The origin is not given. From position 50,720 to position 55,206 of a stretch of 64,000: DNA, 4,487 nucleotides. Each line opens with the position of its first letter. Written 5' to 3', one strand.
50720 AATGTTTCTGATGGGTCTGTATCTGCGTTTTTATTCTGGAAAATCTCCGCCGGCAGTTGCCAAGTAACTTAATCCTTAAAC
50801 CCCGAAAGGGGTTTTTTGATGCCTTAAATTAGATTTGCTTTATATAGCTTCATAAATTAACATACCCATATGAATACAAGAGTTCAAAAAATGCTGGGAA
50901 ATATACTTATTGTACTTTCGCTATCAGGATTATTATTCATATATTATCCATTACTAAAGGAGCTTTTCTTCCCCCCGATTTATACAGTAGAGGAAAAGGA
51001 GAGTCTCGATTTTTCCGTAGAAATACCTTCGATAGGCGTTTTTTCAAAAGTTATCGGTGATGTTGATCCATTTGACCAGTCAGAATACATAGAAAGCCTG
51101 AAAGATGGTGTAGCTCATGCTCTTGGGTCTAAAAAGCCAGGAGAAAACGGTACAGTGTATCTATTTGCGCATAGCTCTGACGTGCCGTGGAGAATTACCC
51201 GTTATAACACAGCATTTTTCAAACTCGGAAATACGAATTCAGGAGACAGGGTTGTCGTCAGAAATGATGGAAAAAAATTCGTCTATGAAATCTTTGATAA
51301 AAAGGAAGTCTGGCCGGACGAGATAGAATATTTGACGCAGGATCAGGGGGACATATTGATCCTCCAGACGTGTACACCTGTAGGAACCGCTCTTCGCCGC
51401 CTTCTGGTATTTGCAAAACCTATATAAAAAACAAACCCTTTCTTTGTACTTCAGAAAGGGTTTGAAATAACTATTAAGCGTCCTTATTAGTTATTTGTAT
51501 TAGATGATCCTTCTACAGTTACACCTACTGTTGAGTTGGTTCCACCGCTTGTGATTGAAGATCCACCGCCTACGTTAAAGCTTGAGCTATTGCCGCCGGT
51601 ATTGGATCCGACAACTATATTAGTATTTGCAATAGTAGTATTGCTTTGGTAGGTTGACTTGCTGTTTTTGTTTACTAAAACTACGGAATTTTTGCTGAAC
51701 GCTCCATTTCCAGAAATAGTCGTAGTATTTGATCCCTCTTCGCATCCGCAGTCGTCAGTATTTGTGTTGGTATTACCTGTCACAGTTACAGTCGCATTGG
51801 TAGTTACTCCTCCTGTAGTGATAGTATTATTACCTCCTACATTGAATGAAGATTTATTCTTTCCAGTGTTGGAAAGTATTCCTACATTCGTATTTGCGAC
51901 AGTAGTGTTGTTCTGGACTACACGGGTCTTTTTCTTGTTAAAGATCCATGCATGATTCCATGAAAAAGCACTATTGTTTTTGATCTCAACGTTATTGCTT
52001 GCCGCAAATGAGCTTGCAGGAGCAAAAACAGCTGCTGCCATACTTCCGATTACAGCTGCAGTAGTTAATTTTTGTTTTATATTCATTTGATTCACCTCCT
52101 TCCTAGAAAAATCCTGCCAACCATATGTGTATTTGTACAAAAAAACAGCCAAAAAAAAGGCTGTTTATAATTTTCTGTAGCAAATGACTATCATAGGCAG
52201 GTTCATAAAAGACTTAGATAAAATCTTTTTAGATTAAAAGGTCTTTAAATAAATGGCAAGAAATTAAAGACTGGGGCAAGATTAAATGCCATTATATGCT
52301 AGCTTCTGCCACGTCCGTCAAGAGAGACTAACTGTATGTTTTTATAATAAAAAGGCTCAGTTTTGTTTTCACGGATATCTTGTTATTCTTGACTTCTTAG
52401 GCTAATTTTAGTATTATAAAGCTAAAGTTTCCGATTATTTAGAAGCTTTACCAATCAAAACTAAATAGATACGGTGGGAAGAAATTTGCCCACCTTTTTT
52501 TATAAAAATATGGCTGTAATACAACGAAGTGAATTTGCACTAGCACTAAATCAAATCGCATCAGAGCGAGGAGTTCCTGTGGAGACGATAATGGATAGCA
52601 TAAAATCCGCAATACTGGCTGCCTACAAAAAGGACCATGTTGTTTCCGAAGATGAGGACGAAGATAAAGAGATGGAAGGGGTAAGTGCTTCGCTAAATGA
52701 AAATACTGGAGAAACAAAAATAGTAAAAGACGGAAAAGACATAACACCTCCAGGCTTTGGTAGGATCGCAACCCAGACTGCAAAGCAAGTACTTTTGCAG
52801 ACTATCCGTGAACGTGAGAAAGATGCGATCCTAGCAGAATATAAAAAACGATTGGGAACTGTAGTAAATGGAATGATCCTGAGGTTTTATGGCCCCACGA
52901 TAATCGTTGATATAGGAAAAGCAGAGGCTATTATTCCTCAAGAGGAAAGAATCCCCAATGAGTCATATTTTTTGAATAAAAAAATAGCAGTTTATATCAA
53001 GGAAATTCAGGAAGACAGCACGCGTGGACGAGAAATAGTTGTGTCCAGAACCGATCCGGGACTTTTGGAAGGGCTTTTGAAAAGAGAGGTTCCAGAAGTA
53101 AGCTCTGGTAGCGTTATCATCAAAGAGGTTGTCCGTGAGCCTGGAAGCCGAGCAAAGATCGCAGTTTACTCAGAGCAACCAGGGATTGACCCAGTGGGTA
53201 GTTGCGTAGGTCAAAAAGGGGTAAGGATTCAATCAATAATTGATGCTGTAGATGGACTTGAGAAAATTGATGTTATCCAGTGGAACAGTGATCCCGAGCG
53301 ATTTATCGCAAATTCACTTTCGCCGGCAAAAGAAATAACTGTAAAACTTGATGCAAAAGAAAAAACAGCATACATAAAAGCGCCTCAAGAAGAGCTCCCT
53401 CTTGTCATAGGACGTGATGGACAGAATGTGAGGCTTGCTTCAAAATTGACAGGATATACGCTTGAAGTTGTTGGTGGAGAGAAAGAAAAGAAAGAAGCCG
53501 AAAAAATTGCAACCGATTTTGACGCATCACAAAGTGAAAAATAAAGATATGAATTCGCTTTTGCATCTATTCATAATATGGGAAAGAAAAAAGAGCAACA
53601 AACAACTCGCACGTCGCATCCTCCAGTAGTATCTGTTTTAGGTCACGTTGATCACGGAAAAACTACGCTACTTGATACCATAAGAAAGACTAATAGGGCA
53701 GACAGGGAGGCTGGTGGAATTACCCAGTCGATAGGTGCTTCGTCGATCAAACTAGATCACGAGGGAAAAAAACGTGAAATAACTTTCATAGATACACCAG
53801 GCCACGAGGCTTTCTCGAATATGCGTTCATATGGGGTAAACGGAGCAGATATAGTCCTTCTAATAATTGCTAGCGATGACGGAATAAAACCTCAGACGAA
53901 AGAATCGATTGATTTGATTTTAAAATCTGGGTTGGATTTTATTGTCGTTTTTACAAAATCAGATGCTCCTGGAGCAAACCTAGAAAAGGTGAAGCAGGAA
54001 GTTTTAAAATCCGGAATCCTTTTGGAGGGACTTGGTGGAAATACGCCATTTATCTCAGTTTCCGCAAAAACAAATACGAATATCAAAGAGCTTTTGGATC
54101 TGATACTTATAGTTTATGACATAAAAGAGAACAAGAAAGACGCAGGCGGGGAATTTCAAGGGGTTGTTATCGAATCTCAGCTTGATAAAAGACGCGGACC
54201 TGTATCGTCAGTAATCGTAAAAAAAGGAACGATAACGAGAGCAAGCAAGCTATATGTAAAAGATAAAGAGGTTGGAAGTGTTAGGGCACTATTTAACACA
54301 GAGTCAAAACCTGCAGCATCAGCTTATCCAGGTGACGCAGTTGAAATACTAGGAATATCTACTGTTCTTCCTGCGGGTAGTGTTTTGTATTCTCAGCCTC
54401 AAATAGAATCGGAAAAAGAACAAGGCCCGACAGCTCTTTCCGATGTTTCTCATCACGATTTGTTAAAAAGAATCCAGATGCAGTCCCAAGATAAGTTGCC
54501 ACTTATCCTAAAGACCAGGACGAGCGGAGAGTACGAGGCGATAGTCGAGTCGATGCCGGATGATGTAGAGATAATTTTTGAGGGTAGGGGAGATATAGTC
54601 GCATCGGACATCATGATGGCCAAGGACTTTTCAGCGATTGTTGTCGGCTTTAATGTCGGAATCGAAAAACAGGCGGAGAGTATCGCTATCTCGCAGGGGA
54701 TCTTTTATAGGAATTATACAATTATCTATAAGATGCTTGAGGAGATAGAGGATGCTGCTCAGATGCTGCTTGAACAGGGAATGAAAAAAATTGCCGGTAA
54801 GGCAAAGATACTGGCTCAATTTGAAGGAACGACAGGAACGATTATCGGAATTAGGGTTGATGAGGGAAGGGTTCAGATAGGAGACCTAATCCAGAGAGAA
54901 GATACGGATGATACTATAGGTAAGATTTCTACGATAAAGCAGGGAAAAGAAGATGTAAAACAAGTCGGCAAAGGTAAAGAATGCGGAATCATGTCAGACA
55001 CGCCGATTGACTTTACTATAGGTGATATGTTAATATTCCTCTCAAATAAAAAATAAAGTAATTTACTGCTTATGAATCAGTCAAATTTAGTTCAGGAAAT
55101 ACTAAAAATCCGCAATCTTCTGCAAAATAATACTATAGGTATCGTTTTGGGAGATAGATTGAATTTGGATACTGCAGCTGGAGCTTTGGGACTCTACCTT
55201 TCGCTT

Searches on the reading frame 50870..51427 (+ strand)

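Call 53: search_protein_families(library=pfam, proteins=[window:50870-51427:+], max_evalue=0.0001)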
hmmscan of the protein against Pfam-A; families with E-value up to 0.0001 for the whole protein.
window:50870-51427:+ (185 aa): 1 family
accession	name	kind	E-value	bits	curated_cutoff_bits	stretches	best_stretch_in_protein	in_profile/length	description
PF04203.18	Sortase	-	7.4e-23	81.1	26.6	1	50-184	1-124/125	Sortase domain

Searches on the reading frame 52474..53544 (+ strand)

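Call 53: search_protein_families(library=pfam, proteins=[window:52474-53544:+], max_evalue=0.0001)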
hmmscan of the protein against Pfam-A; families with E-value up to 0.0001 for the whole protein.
window:52474-53544:+ (356 aa): 2 families
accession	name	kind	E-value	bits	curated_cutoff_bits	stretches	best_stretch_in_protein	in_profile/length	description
PF13184.12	KH_5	-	5.7e-25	87.7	27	1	223-291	1-68/69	NusA-like KH domain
PF08529.16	NusA_N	-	7.5e-15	55.6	23.8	2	20-85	1-57/119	NusA N-terminal domain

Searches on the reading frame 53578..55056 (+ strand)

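Call 53: search_protein_families(library=pfam, proteins=[window:53578-55056:+], max_evalue=0.0001)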
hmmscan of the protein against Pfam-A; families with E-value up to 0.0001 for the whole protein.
window:53578-55056:+ (492 aa): 8 families
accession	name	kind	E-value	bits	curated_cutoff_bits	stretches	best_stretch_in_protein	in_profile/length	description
PF00009.33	GTP_EFTU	-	5.4e-35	121.1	26.5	1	18-177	6-183/188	Elongation factor Tu GTP binding domain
PF22042.2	EF-G_D2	-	8.2e-21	74.4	27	1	192-272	1-83/84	Elongation factor G domain 2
PF11987.13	IF-2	-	1.3e-20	73.9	27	1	289-391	9-117/117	Translation-initiation factor 2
PF01926.29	MMR_HSR1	-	9.1e-10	39.1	21.9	1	18-127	2-113/113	50S ribosome-binding GTPase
PF00071.28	Ras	-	4.9e-07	29.9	21.6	1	20-176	4-156/162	Ras family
PF03144.31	GTP_EFTU_D2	-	3.1e-06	28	30.3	0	420-471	1-56/73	Elongation factor Tu domain 2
PF14578.12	GTP_EFTU_D4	-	6.7e-06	26.4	23.8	1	419-477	17-74/86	Elongation factor Tu domain 4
PF08477.19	Roc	-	4.6e-05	24.1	27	0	18-100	2-90/119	Ras of Complex, Roc, domain of DAPkinase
